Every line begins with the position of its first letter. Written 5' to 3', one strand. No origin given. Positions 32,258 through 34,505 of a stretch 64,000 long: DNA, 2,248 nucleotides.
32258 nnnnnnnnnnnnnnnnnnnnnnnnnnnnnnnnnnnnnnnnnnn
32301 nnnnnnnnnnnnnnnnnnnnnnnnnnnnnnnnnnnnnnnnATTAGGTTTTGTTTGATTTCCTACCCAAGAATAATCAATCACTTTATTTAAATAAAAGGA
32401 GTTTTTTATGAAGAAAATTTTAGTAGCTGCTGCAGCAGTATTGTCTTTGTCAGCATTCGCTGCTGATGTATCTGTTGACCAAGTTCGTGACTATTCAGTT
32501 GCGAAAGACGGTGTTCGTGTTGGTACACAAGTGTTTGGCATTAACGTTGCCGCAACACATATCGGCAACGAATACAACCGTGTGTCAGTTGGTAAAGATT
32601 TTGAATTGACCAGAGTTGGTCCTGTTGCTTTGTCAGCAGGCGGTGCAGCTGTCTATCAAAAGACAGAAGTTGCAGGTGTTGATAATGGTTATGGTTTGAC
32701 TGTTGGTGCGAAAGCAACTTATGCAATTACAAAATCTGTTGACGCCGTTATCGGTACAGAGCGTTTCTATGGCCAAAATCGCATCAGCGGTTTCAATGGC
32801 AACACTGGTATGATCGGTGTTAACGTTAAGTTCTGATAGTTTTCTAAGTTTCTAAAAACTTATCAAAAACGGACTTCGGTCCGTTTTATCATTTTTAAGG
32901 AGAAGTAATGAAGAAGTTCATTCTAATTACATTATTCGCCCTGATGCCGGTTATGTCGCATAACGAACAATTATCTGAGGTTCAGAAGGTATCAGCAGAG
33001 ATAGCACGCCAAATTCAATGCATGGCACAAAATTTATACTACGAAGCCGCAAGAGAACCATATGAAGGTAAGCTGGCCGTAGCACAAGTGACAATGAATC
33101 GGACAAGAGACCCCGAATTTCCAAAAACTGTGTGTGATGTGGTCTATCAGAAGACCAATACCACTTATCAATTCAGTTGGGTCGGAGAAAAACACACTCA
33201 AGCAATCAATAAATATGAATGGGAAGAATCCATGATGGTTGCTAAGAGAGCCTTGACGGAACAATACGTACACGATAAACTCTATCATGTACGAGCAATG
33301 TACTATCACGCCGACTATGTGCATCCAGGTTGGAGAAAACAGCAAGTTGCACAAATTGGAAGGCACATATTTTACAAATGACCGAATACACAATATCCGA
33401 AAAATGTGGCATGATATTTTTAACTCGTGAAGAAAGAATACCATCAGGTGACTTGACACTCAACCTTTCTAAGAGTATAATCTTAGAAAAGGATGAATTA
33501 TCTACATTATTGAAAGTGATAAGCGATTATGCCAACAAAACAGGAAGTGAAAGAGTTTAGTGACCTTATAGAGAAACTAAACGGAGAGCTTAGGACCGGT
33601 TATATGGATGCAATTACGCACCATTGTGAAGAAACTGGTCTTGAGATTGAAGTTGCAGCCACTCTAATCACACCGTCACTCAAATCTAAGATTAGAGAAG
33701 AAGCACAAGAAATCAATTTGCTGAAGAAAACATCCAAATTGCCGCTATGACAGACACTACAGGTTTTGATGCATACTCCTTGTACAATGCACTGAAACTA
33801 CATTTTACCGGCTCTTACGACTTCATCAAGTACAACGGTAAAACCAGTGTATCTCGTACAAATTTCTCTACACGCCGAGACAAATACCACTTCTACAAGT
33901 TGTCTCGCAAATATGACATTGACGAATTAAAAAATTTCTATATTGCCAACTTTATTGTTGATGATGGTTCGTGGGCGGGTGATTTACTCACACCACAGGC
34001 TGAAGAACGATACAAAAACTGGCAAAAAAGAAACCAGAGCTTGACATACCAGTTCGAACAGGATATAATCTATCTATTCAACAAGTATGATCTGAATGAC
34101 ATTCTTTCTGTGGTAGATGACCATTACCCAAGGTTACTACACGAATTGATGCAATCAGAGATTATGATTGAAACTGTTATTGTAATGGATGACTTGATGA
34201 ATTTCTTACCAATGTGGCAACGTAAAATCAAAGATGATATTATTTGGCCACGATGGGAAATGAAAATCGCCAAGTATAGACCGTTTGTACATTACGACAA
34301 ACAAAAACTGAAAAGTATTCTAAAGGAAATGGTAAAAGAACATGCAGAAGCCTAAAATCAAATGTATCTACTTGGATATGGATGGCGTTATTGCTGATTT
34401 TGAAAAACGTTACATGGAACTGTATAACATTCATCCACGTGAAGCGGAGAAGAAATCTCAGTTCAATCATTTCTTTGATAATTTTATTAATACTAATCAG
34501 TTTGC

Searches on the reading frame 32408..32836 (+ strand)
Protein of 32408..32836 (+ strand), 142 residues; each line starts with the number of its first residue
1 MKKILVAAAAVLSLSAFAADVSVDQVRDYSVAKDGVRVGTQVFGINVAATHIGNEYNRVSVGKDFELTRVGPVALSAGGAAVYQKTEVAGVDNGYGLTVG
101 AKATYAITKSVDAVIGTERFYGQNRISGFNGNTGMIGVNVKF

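Call 104: search_protein_families(library=pfam, proteins=[window:32408-32836:+], max_evalue=0.01)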
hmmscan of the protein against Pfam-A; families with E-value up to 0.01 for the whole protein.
window:32408-32836:+ (142 aa): 1 family
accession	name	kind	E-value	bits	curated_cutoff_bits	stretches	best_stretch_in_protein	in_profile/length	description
PF07437.17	YfaZ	-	8.4e-06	26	23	1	1-126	1-124/180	YfaZ precursor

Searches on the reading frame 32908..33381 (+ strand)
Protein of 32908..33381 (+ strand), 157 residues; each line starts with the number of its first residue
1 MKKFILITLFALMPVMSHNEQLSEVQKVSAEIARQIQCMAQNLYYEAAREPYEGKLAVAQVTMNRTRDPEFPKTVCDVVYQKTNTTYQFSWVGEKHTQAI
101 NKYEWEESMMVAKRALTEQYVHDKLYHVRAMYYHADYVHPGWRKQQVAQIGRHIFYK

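Call 3: search_protein_families(library=pfam, proteins=[window:32908-33381:+], max_evalue=0.01)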
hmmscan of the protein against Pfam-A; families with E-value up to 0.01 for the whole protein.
window:32908-33381:+ (157 aa): 1 family
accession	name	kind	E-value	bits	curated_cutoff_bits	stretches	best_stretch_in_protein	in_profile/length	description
PF07486.17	Hydrolase_2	-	1e-25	90.7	27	1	50-156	2-100/100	Cell Wall Hydrolase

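Call 4: search_protein_families(library=phrogs, proteins=[window:32908-33381:+], max_evalue=0.001)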
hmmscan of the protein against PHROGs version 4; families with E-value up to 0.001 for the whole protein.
window:32908-33381:+ (157 aa): 4 families
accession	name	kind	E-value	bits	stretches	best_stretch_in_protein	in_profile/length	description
phrog_938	-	lysis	1.8e-19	69.4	1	20-157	37-171/2185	endolysin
phrog_14642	-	lysis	5.6e-12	46.6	1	35-155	102-213/215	endolysin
phrog_17417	-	unknown function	3.2e-06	28.1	1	15-84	61-131/192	-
phrog_15649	-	lysis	9.6e-05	21.5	1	23-90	218-281/1079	endolysin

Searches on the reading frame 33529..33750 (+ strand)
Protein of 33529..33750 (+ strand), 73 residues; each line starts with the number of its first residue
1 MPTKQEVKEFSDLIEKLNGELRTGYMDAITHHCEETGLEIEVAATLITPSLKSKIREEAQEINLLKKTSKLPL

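Call 104: search_protein_families(library=pfam, proteins=[window:33529-33750:+], max_evalue=0.01)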
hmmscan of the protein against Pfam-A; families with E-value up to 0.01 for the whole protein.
window:33529-33750:+ (73 aa): 2 families
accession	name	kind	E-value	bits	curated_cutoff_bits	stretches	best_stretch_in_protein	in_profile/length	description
PF16805.11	Trans_coact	-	3.6e-17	62.4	25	1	8-70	6-71/73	Phage late-transcription coactivator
PF19438.4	LIN9_C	-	0.0017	18.3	26.5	1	14-62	129-176/273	LIN9 C-terminal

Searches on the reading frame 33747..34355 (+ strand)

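Call 104: search_protein_families(library=pfam, proteins=[window:33747-34355:+], max_evalue=0.01)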
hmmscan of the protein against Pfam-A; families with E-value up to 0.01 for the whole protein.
window:33747-34355:+ (202 aa): 2 families
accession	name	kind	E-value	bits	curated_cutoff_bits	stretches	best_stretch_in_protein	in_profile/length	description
PF08993.15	T4_Gp59_N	-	5.8e-17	62.3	25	1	6-92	3-89/93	T4 gene Gp59 loader of gp41 DNA helicase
PF08994.15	T4_Gp59_C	-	7.7e-09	36.6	25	1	107-198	8-107/109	T4 gene Gp59 loader of gp41 DNA helicase C-term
